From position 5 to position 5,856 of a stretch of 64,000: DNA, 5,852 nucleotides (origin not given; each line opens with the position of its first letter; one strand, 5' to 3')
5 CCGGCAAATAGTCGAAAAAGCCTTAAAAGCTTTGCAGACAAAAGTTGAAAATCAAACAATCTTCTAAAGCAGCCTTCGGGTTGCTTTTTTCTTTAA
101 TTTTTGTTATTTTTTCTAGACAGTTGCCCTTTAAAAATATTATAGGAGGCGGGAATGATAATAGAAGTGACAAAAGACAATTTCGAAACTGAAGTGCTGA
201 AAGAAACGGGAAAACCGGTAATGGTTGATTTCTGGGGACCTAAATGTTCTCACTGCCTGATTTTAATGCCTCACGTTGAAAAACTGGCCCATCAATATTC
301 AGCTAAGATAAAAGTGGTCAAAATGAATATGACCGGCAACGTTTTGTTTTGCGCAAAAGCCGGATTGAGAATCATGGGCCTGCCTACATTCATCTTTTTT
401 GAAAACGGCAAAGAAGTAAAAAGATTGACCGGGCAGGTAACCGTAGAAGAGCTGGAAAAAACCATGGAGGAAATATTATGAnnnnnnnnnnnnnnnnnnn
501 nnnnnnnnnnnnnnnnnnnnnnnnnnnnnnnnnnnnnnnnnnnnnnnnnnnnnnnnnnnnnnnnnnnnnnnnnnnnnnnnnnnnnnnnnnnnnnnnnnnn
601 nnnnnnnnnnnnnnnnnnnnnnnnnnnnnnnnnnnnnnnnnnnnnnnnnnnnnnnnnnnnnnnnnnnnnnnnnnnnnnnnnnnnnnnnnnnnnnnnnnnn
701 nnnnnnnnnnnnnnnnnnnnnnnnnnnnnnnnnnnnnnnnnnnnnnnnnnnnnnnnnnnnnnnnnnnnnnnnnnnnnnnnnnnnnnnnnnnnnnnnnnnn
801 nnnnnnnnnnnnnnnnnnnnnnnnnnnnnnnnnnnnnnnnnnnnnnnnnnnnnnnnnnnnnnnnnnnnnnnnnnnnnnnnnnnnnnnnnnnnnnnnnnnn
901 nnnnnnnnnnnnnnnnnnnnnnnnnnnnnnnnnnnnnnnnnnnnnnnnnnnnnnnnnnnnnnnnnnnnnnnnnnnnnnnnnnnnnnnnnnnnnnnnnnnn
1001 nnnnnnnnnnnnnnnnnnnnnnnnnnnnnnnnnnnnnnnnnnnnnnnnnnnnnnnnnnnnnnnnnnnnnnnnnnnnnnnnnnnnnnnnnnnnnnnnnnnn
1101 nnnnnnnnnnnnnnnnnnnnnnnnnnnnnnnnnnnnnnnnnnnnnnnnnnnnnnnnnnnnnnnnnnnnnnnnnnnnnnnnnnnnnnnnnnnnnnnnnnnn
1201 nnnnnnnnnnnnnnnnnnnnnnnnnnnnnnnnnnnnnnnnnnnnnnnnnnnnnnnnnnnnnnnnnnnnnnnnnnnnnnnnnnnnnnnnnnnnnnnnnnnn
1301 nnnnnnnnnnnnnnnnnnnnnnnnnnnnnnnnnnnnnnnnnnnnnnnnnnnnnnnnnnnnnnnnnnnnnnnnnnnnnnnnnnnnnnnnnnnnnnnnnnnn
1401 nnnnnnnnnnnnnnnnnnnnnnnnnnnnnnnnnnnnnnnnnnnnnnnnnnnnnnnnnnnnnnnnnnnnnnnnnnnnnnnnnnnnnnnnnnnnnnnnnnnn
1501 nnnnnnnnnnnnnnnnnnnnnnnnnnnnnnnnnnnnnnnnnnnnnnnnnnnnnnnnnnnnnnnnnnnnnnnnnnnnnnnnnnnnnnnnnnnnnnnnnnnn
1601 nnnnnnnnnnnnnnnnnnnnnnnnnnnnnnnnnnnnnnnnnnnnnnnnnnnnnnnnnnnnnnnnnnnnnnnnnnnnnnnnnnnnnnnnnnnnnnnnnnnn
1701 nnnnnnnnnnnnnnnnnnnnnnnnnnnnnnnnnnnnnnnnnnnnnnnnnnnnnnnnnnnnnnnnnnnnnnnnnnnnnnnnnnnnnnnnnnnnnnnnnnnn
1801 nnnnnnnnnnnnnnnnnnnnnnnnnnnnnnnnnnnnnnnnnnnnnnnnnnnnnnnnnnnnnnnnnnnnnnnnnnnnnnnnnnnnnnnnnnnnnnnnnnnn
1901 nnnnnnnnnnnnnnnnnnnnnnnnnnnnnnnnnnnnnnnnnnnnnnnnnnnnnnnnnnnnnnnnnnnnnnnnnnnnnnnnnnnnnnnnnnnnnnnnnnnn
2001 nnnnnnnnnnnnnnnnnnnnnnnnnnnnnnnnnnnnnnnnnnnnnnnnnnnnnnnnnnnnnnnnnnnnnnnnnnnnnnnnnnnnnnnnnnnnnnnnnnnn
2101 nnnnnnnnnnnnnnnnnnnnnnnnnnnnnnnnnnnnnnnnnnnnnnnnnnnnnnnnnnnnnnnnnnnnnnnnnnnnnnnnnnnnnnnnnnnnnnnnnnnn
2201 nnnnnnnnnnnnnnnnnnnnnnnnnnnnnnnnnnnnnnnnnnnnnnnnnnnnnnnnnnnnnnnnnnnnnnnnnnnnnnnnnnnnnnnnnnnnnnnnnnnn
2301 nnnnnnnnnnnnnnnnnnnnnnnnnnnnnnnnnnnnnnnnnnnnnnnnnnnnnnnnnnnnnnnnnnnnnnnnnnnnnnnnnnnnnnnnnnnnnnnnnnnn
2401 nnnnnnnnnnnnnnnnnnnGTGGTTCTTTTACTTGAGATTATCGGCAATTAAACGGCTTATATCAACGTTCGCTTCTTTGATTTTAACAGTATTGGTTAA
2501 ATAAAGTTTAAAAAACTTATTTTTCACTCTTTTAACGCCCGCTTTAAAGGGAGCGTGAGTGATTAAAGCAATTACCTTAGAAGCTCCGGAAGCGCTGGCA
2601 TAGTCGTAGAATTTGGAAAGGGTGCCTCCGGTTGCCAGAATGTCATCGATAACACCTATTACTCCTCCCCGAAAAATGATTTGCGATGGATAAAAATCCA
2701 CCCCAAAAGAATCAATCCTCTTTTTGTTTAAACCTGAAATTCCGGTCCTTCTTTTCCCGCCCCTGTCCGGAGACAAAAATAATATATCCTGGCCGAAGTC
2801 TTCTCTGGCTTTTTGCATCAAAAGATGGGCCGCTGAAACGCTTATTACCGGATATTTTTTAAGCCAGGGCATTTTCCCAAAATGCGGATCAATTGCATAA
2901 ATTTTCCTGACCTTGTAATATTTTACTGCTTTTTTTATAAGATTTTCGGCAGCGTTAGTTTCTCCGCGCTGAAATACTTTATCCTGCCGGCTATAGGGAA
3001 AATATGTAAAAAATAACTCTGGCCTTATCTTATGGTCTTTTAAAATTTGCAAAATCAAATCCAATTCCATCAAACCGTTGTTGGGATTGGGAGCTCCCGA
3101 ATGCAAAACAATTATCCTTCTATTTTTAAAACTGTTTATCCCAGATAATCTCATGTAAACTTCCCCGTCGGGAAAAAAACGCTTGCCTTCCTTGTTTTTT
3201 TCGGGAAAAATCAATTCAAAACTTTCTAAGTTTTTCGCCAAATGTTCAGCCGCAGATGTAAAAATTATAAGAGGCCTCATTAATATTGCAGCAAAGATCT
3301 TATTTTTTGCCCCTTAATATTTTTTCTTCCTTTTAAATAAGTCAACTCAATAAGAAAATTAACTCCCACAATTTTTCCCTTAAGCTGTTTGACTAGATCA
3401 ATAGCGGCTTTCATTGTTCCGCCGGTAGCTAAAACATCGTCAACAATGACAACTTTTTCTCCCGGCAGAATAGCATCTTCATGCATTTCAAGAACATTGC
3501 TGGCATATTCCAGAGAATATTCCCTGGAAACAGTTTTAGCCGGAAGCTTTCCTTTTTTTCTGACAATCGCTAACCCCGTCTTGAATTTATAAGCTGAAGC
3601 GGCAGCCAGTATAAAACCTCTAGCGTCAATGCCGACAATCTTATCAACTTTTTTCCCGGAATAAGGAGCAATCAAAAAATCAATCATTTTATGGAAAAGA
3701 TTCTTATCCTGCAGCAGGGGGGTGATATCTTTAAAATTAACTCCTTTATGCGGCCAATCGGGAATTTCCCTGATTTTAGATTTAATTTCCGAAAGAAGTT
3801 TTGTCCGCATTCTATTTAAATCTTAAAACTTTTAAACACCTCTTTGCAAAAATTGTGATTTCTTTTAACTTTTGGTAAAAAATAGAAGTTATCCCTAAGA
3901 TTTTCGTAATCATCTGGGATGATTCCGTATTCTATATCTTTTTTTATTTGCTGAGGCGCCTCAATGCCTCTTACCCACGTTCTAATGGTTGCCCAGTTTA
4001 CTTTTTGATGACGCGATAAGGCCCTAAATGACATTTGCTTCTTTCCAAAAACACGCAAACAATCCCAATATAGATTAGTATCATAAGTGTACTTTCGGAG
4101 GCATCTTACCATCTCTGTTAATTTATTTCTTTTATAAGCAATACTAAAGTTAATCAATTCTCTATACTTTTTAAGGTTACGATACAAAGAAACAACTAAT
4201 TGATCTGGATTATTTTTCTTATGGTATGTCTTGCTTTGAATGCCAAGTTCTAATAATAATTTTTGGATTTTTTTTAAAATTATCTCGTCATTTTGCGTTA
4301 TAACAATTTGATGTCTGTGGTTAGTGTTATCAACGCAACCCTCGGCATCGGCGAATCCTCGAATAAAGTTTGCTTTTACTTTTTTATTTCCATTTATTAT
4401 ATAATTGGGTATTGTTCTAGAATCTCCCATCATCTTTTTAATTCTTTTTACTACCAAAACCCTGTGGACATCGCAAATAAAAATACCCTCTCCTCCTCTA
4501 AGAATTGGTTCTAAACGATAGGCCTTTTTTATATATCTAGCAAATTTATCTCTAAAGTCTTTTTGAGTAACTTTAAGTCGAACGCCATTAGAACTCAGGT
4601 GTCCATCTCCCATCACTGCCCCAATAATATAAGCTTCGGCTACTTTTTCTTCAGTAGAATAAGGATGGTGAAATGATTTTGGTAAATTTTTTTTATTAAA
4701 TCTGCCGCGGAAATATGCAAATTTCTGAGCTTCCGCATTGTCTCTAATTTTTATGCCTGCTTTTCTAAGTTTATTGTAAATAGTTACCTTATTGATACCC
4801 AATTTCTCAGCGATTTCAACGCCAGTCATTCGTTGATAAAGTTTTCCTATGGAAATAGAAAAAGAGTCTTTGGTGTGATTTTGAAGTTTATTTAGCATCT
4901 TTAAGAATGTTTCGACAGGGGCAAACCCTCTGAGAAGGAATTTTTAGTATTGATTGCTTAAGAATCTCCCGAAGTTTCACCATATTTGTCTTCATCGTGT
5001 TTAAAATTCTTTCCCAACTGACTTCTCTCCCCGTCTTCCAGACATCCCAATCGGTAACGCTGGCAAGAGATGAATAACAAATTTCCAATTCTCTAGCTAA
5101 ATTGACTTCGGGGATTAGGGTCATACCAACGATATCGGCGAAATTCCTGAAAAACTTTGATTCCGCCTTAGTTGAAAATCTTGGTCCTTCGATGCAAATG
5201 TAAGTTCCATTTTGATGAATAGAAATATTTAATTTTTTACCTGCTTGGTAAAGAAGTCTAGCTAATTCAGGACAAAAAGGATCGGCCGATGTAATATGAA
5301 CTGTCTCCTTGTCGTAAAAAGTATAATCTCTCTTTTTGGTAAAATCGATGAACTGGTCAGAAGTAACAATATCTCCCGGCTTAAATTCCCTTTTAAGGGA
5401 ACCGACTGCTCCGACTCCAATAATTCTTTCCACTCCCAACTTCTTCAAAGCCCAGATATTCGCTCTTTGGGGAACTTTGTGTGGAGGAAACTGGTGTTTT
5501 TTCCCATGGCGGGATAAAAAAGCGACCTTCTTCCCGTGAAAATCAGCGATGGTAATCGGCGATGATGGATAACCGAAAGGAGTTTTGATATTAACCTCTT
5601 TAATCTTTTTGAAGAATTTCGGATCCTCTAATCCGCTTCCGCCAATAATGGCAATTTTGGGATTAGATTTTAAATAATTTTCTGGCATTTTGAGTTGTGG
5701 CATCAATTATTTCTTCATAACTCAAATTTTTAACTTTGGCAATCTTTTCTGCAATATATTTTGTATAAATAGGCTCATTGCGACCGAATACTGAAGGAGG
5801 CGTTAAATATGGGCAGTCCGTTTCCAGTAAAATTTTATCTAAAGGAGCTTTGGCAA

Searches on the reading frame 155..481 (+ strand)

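Call 70: search_protein_families(library=pfam, proteins=[window:155-481:+], max_evalue=0.00001)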
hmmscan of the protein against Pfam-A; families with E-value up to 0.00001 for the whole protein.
window:155-481:+ (108 aa): 2 families
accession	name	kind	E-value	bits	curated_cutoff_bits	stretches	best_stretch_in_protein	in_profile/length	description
PF00085.26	Thioredoxin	-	1.2e-23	83.6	23.5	1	2-105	2-102/103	Thioredoxin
PF13098.12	Thioredoxin_2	-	8.2e-09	36.2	27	1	16-103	2-103/104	Thioredoxin-like domain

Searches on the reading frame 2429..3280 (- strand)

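Call 70: search_protein_families(library=pfam, proteins=[window:2429-3280:-], max_evalue=0.00001)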
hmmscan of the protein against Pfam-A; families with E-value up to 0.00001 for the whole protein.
window:2429-3280:- (283 aa): 1 family
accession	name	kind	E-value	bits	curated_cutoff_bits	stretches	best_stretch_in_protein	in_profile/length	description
PF13793.12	Pribosyltran_N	-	2.3e-08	34.3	25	1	34-107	30-102/117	N-terminal domain of ribose phosphate pyrophosphokinase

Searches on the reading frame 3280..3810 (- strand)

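Call 70: search_protein_families(library=pfam, proteins=[window:3280-3810:-], max_evalue=0.00001)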
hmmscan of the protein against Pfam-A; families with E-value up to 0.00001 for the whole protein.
window:3280-3810:- (176 aa): 1 family
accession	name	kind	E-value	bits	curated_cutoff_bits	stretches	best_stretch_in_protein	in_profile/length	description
PF00156.33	Pribosyltran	-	1.5e-19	70.3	26.3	1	41-154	13-124/158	Phosphoribosyl transferase domain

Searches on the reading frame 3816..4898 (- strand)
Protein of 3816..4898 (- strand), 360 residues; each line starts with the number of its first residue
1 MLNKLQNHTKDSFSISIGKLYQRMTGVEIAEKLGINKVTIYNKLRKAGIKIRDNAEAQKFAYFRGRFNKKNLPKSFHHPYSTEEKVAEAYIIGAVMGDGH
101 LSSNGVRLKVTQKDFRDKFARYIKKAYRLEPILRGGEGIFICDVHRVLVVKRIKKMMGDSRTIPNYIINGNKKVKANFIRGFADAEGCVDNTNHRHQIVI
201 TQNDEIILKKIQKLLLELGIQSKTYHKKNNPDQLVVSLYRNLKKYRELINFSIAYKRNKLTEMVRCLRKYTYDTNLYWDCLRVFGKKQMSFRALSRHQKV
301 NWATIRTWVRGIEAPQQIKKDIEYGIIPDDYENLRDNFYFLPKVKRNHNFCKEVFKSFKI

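Call 70: search_protein_families(library=pfam, proteins=[window:3816-4898:-], max_evalue=0.00001)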
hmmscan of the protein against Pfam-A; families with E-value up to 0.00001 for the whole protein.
window:3816-4898:- (360 aa): 2 families
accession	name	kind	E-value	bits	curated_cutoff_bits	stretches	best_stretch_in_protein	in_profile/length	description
PF14528.11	LAGLIDADG_3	-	7.7e-20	71.4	22.5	1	174-249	2-81/82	LAGLIDADG-like domain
PF05204.19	Hom_end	-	6.2e-07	30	21.1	0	162-233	1-71/110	Homing endonuclease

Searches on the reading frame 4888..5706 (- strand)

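Call 70: search_protein_families(library=pfam, proteins=[window:4888-5706:-], max_evalue=0.00001)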
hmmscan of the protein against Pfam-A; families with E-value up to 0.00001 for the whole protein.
window:4888-5706:- (272 aa): 1 family
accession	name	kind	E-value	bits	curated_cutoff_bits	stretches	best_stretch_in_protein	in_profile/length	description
PF01048.26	PNP_UDP_1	-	9.7e-44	149.9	25.1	1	17-253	1-232/233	Phosphorylase superfamily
